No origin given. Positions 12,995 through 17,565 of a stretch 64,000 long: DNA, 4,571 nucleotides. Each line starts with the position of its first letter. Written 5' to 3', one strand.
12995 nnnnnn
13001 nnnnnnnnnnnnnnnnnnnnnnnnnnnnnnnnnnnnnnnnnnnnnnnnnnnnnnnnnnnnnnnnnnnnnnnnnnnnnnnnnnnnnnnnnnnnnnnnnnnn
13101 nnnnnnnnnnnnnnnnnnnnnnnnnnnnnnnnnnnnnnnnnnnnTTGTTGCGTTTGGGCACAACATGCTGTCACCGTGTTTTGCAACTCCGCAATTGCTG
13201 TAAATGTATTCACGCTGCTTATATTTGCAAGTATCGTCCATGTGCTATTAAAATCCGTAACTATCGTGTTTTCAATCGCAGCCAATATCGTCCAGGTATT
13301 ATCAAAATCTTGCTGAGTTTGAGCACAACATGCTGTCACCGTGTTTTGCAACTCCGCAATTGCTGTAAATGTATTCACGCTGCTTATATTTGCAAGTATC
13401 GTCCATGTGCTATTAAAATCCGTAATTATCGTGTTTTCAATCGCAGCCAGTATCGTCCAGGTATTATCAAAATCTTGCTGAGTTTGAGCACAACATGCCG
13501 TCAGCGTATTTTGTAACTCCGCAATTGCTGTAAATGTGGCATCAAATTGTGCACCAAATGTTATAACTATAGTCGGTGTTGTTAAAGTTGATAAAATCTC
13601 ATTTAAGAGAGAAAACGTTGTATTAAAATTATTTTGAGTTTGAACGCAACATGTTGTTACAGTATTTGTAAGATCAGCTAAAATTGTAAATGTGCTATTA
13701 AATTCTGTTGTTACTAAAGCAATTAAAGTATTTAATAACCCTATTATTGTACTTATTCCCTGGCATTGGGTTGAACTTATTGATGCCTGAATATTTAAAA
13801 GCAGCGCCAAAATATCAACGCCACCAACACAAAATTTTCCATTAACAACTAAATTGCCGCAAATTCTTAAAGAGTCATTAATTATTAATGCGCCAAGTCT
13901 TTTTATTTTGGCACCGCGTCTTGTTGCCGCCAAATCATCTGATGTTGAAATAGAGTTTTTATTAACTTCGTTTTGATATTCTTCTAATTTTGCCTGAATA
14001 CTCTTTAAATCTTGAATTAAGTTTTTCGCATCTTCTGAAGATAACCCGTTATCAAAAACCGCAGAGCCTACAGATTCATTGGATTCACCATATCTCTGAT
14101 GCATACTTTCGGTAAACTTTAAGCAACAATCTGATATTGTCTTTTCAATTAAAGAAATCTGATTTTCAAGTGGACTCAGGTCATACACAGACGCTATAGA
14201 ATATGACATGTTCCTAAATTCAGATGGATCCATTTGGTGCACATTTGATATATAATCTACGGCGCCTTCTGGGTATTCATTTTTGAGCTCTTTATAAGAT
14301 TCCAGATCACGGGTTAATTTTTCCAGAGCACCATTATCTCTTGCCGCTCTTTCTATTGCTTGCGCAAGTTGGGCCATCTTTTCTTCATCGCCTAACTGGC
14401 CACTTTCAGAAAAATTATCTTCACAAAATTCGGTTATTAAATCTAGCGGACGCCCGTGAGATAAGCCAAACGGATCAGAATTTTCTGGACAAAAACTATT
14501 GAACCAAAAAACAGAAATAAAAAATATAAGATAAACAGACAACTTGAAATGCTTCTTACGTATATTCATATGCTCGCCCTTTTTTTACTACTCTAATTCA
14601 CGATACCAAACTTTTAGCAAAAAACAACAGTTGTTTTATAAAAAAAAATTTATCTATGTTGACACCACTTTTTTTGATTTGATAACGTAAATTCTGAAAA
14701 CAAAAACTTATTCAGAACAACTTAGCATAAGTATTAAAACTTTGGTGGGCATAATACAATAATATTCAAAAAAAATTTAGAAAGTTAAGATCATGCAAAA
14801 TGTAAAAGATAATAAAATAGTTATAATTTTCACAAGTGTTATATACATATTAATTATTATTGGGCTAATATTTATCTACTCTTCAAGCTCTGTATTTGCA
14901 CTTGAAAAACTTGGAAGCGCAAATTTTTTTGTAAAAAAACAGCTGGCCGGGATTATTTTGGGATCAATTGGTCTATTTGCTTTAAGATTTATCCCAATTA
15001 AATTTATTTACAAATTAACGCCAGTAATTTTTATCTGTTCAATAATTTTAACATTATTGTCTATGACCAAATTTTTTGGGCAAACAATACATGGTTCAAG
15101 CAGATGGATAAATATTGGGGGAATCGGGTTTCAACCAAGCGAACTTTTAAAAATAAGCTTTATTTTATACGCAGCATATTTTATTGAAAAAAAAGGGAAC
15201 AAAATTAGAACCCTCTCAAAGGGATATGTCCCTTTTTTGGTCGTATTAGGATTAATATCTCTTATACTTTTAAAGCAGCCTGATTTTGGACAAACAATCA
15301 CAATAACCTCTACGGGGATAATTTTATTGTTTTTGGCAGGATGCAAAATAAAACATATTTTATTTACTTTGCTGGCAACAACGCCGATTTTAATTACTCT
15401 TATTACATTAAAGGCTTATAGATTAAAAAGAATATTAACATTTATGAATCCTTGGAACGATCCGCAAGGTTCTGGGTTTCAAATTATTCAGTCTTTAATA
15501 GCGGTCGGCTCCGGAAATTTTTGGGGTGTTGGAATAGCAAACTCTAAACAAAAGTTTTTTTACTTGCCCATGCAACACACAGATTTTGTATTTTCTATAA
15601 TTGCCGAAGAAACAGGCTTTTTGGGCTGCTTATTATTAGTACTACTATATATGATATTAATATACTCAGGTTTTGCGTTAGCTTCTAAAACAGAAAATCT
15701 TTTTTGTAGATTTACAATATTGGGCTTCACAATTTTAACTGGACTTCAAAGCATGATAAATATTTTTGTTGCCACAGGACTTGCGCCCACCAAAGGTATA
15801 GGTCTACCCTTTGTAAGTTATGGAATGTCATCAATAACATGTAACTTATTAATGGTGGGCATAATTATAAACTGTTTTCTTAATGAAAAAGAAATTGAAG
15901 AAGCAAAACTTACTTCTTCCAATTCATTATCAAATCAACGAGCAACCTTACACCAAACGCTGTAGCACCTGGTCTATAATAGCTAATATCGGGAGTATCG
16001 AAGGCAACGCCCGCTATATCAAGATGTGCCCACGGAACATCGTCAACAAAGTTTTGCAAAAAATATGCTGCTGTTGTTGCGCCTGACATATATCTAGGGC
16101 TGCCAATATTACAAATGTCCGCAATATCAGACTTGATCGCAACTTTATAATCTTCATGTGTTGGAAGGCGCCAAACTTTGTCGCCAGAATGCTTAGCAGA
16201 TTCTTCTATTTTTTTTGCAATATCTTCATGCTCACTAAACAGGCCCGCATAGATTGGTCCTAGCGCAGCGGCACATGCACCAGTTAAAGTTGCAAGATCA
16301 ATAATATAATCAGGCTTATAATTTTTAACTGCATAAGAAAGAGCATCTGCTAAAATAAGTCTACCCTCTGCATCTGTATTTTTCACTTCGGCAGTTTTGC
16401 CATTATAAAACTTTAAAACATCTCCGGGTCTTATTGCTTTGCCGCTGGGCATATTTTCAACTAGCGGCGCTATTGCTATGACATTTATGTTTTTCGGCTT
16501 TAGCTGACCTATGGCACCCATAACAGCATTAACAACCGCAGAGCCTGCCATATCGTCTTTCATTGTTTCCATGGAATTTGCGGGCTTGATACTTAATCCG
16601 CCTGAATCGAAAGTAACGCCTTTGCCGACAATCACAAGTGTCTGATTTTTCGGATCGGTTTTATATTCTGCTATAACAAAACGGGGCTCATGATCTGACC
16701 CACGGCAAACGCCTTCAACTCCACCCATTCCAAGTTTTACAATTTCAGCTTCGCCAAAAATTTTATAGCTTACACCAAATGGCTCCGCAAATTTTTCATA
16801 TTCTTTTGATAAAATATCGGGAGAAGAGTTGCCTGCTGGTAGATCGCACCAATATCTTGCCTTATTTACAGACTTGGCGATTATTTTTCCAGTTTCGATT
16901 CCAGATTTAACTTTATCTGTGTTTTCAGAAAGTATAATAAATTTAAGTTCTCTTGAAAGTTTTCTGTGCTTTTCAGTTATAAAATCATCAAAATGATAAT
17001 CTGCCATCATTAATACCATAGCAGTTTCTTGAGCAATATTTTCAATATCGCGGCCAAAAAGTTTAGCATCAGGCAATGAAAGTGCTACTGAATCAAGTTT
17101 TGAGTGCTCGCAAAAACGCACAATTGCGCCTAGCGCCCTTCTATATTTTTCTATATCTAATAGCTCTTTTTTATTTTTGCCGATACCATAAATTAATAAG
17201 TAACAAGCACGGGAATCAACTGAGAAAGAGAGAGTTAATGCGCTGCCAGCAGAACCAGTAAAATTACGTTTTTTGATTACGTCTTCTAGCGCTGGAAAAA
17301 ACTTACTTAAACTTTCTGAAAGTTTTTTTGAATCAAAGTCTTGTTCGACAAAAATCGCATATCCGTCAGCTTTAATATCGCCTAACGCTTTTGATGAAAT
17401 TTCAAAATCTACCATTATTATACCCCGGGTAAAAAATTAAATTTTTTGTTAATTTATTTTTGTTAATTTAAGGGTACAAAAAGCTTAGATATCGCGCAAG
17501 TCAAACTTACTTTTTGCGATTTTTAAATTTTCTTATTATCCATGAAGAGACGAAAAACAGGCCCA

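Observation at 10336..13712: Giant fibre-like protein: 3.4-kb in-frame modular array of 16 modules, each with a vicinal Cys-Cys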

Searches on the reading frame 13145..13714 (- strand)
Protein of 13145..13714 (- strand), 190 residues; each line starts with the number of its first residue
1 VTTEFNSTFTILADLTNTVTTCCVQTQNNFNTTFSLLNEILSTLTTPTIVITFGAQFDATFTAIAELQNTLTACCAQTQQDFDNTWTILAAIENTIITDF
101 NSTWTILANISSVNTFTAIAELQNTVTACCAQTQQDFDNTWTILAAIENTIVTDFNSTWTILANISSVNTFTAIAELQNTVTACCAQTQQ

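Call 62: search_protein_families(library=pfam, proteins=[window:13145-13714:-], max_evalue=10)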
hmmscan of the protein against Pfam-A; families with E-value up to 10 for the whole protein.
seq(190 aa): 23 families
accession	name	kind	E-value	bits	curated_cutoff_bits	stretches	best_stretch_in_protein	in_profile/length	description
PF19458.4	DUF5995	-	3.9e-05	23.5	27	2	129-168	129-168/225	Family of unknown function (DUF5995)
PF10290.14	YJL171C_Tos1_N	-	0.00021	22.1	27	0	5-43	10-47/63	Cell wall protein YJL171C/Tos1, N-terminal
PF00617.24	RasGEF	-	0.0023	18.3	23.1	2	73-109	77-113/181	RasGEF domain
PF03344.20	Daxx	-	0.0031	18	27.6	1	6-45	49-88/99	Daxx N-terminal Rassf1C-interacting domain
PF19810.5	HFX_2341_N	-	0.0032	18.3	30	2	65-122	48-102/120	HFX_2341-like, N-terminal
PF12489.13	ARA70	-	0.0038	17.7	23.6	2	124-153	38-65/131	Nuclear coactivator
PF08328.16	ASL_C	-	0.0071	16.8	35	1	44-91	7-57/115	Adenylosuccinate lyase C-terminal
PF00969.24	MHC_II_beta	-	0.0096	16.6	20.9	0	4-28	48-72/75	Class II histocompatibility antigen, beta domain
PF10241.14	KxDL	-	0.011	16.5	27.2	0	3-44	23-64/86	Uncharacterized conserved protein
PF24323.1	DUF7494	-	0.011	16.5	27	2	49-112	3-65/117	Domain of unknown function (DUF7494)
PF19310.4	TOP_N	-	0.015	15.5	27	2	66-121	3-58/123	Neurolysin/Thimet oligopeptidase, N-terminal domain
PF11140.13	DUF2913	-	0.018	15.2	23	1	16-97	78-159/207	Protein of unknown function (DUF2913)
PF21796.3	Cac1_C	-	0.056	14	24.3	0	64-88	31-55/55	Chromatin assembly factor 1 subunit Cac1, C-terminal domain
PF06947.17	DUF1290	-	0.077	13.6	24.4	0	117-153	12-48/86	Protein of unknown function (DUF1290)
PF14301.12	DUF4376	-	0.13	13.2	25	2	26-98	31-100/106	Domain of unknown function (DUF4376)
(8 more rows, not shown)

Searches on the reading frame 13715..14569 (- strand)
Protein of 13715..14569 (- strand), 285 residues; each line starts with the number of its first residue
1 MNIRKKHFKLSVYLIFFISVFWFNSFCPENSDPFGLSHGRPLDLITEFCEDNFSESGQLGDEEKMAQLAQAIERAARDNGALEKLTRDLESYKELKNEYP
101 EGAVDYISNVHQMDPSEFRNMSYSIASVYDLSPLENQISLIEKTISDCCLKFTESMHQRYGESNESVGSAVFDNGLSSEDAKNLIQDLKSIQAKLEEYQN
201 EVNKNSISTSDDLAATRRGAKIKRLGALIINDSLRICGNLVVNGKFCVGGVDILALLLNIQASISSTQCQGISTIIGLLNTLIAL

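Call 62: search_protein_families(library=pfam, proteins=[window:13715-14569:-], max_evalue=10)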
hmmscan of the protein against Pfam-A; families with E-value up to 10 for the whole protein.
window:13715-14569:- (285 aa): 4 families
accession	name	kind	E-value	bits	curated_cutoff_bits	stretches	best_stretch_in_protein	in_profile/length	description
PF06810.17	Phage_scaffold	-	0.02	15.3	35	1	180-229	64-118/170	Phage capsid assembly scaffolding protein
PF23067.1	MG280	-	0.27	11.2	27.4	1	120-217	54-153/259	Uncharacterised protein MG280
PF08938.16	HBS1_N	-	0.28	12.1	26.4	1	162-207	11-50/78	HBS1 N-terminus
PF25610.1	HR1_TOCA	-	0.79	10.5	27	0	186-206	13-33/90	TOCA family HR1 domain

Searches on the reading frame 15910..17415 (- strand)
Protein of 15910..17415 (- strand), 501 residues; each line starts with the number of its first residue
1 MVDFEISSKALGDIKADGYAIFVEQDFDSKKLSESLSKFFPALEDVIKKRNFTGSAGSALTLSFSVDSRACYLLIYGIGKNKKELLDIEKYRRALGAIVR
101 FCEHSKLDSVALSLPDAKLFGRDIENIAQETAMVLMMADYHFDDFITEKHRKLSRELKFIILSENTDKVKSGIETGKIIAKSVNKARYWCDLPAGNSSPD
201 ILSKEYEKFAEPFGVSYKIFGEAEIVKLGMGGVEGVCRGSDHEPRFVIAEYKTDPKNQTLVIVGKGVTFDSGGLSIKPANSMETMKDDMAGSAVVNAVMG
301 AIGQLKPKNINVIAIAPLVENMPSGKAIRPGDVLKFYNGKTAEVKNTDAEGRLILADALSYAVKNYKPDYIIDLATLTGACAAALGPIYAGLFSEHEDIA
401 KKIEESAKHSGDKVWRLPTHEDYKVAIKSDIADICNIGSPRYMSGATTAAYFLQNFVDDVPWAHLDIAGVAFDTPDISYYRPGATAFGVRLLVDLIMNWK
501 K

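Call 10: find_encoding_contigs(protein=window:15910-17415:-, flank=3000, max_places=4)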
Protein window:15910-17415:- (501 aa): no gene with exactly this product is on record in the collection.

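Call 69: list_cluster_members(proteins=[P0001, window:15910-17415:-, window:1515-2885:-])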
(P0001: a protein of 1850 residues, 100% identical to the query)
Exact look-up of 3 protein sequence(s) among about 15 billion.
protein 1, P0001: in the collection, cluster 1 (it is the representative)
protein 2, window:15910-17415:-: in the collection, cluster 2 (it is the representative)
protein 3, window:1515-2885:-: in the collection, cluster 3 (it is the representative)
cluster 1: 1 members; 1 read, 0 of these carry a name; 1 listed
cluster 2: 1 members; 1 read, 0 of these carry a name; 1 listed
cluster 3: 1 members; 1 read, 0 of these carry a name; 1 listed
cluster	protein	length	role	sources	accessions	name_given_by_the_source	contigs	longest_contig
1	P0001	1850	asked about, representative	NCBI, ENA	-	-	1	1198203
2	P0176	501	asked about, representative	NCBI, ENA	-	-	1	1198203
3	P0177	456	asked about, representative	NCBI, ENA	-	-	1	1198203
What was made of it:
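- Tried and rejected: Cluster look-up gave no accession or name (call 69).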
